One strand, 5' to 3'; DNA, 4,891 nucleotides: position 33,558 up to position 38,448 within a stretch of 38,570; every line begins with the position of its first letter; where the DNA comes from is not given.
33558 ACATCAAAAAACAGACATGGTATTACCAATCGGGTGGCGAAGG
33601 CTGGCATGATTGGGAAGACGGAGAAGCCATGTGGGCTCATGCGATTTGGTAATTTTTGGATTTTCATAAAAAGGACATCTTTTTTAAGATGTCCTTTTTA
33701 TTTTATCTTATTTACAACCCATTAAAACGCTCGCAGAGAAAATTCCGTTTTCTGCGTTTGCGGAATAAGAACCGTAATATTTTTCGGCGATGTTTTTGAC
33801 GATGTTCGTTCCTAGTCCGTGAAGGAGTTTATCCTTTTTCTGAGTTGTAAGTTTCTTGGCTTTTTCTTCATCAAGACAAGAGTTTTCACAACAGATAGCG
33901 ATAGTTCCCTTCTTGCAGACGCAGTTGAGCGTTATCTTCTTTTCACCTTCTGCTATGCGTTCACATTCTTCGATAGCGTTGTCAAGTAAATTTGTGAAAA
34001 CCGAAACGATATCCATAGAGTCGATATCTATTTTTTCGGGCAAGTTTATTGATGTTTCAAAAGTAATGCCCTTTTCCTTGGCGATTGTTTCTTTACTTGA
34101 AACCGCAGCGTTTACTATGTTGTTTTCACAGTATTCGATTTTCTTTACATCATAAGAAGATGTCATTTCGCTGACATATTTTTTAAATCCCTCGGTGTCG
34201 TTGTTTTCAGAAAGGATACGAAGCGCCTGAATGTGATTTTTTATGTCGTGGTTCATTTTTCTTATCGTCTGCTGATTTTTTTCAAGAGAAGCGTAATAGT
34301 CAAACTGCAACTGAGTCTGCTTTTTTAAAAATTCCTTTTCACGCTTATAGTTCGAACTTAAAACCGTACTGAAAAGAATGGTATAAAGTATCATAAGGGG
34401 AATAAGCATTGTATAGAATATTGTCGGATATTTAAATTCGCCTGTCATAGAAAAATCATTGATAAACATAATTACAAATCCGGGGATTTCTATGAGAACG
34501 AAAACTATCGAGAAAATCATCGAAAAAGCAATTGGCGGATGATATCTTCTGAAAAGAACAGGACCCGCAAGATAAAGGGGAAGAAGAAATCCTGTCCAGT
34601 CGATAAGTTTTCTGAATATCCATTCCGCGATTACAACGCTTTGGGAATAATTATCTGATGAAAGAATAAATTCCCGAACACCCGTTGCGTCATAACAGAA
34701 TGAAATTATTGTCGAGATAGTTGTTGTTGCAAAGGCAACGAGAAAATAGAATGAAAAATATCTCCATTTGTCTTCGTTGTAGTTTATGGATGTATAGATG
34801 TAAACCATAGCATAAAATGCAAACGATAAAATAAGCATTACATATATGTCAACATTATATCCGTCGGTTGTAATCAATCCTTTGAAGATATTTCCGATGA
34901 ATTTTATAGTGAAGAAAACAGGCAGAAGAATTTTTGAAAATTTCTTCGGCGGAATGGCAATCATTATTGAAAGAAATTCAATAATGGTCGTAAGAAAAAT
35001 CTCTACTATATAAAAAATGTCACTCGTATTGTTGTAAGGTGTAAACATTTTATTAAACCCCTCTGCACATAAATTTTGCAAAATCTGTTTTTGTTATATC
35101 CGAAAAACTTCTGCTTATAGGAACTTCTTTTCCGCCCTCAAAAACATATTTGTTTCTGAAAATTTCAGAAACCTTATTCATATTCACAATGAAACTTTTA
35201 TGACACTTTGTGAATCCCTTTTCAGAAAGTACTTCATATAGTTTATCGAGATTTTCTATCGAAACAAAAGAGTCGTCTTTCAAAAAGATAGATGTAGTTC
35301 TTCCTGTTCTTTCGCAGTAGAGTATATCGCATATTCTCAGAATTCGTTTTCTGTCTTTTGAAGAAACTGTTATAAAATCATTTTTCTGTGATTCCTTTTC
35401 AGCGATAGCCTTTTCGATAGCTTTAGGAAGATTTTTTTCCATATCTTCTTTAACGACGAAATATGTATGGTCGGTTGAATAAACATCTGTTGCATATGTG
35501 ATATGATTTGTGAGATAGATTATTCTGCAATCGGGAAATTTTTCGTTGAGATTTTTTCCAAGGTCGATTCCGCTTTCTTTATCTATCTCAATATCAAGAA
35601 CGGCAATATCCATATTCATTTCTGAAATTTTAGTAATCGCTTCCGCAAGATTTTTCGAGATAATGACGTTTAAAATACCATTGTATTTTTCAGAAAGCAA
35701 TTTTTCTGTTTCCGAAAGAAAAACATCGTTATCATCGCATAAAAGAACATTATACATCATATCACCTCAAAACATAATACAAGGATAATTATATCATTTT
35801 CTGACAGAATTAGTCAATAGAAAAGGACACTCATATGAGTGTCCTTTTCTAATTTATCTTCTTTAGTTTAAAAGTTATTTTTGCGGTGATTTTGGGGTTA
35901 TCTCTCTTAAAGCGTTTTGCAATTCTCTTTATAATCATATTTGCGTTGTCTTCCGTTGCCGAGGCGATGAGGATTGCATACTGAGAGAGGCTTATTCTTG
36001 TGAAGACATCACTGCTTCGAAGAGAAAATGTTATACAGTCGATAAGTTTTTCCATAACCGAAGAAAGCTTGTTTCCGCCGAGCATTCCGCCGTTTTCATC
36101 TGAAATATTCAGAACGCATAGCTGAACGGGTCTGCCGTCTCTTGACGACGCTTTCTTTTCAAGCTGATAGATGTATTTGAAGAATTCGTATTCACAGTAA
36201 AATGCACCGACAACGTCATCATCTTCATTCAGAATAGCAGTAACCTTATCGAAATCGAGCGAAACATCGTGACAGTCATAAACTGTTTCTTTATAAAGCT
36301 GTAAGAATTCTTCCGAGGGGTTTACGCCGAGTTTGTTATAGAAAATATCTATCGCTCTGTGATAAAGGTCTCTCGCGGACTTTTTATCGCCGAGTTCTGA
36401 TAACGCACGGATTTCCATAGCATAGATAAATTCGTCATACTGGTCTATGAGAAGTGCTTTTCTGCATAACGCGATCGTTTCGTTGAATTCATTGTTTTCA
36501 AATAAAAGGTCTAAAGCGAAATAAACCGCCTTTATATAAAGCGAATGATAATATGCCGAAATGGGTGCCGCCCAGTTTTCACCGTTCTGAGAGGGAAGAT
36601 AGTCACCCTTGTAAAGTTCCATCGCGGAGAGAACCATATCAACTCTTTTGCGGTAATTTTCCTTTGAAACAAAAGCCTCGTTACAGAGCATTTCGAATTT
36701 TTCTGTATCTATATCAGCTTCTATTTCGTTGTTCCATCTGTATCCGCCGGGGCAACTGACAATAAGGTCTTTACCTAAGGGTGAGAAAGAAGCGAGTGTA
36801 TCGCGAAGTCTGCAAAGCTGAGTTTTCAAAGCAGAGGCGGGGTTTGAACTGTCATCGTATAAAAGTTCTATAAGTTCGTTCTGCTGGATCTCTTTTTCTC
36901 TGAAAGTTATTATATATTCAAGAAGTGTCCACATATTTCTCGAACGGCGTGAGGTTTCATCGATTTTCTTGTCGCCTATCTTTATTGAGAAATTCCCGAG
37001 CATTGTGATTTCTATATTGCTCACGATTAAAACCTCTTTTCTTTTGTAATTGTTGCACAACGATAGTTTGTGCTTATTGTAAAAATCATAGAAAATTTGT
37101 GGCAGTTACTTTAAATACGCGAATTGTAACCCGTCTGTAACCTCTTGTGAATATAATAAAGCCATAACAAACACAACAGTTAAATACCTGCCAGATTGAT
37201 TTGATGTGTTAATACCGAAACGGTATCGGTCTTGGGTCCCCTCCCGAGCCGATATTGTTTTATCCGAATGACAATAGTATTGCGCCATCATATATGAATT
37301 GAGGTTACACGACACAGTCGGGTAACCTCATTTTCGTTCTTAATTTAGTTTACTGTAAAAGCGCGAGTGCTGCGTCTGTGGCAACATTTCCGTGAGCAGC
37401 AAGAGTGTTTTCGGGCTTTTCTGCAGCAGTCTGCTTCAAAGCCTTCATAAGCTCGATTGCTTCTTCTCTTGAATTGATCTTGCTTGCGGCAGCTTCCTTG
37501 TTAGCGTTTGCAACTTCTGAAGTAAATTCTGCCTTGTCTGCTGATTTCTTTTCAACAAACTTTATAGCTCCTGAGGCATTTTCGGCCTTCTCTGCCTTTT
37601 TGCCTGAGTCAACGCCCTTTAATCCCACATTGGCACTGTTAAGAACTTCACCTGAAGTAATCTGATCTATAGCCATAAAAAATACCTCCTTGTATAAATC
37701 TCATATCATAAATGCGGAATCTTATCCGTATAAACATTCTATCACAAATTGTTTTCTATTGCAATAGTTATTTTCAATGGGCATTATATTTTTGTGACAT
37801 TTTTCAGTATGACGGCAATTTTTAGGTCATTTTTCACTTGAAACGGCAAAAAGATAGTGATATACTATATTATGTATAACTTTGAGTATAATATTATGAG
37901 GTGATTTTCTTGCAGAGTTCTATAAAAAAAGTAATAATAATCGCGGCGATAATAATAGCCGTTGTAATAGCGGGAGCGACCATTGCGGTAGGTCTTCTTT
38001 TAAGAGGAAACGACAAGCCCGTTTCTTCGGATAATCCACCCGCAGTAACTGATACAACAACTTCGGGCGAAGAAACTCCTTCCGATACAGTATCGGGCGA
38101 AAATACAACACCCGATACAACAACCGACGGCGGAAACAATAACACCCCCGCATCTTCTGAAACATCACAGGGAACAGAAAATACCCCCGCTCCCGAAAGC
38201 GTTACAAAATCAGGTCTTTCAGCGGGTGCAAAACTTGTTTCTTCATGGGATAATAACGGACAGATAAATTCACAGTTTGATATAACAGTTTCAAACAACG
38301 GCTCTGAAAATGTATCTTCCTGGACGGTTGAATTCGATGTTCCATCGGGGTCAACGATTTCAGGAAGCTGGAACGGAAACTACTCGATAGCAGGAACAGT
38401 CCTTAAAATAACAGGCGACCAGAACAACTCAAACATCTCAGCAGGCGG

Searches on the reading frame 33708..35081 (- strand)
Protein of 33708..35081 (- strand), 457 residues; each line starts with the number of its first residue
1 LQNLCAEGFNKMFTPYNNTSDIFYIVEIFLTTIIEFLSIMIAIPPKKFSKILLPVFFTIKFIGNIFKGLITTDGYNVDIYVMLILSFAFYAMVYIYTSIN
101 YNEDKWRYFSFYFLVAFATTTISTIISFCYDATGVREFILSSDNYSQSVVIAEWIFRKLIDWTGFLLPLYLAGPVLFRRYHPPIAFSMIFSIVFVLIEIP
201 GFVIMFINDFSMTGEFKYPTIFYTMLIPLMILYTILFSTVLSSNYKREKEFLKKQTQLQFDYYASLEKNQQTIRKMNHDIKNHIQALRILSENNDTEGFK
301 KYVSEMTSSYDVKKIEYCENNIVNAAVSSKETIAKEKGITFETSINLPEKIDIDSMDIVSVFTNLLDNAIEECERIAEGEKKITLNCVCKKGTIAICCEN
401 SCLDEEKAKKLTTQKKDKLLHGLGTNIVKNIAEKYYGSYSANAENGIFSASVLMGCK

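Call 4: search_protein_families(library=pfam, proteins=[window:33708-35081:-], max_evalue=0.01)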
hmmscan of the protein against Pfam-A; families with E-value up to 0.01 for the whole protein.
window:33708-35081:- (457 aa): 3 families
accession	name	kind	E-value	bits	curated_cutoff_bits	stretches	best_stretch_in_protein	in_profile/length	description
PF14501.12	HATPase_c_5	-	1.5e-22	79.8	22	1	354-454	2-101/102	GHKL domain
PF02518.31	HATPase_c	-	9.9e-06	26.4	26.4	1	354-441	2-93/111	Histidine kinase-, DNA gyrase B-, and HSP90-like ATPase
PF14689.11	SPOB_a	-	0.0014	18.6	28.1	1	266-308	9-51/62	Sensor_kinase_SpoOB-type, alpha-helical domain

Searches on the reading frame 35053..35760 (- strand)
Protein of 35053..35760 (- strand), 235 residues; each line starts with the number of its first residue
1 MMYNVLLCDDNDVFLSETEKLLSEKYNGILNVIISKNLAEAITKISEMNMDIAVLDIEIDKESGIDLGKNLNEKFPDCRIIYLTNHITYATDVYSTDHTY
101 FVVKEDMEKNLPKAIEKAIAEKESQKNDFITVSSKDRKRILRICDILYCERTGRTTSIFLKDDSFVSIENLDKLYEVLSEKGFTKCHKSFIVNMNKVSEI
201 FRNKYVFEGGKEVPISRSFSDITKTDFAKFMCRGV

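Call 4: search_protein_families(library=pfam, proteins=[window:35053-35760:-], max_evalue=0.01)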
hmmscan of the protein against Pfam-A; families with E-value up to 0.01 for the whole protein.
window:35053-35760:- (235 aa): 2 families
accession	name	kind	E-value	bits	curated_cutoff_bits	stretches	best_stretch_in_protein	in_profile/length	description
PF04397.21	LytTR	-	2.7e-16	60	22.6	1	139-219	4-89/98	LytTr DNA-binding domain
PF00072.30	Response_reg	-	6.3e-14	52.5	30.2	1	5-115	1-110/111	Response regulator receiver domain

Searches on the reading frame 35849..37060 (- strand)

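Call 5: search_protein_families(library=pfam, proteins=[window:35849-37060:-], max_evalue=0.01)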
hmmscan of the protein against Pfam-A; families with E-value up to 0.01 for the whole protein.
window:35849-37060:- (403 aa): 1 family
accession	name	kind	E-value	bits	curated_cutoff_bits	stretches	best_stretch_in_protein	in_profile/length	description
PF03704.23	BTAD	-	2.9e-11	44.3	22.1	1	118-258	2-144/146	Bacterial transcriptional activator domain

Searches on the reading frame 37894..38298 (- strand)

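Call 30: search_protein_families(library=pfam, proteins=[window:37894-38298:-], max_evalue=1)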
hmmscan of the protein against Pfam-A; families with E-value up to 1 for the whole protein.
window:37894-38298:- (134 aa): 1 family
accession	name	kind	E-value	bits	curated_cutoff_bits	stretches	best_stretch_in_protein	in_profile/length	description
PF12911.12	OppC_N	-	0.11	12.8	23.9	1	99-125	10-36/53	N-terminal TM domain of oligopeptide transport permease C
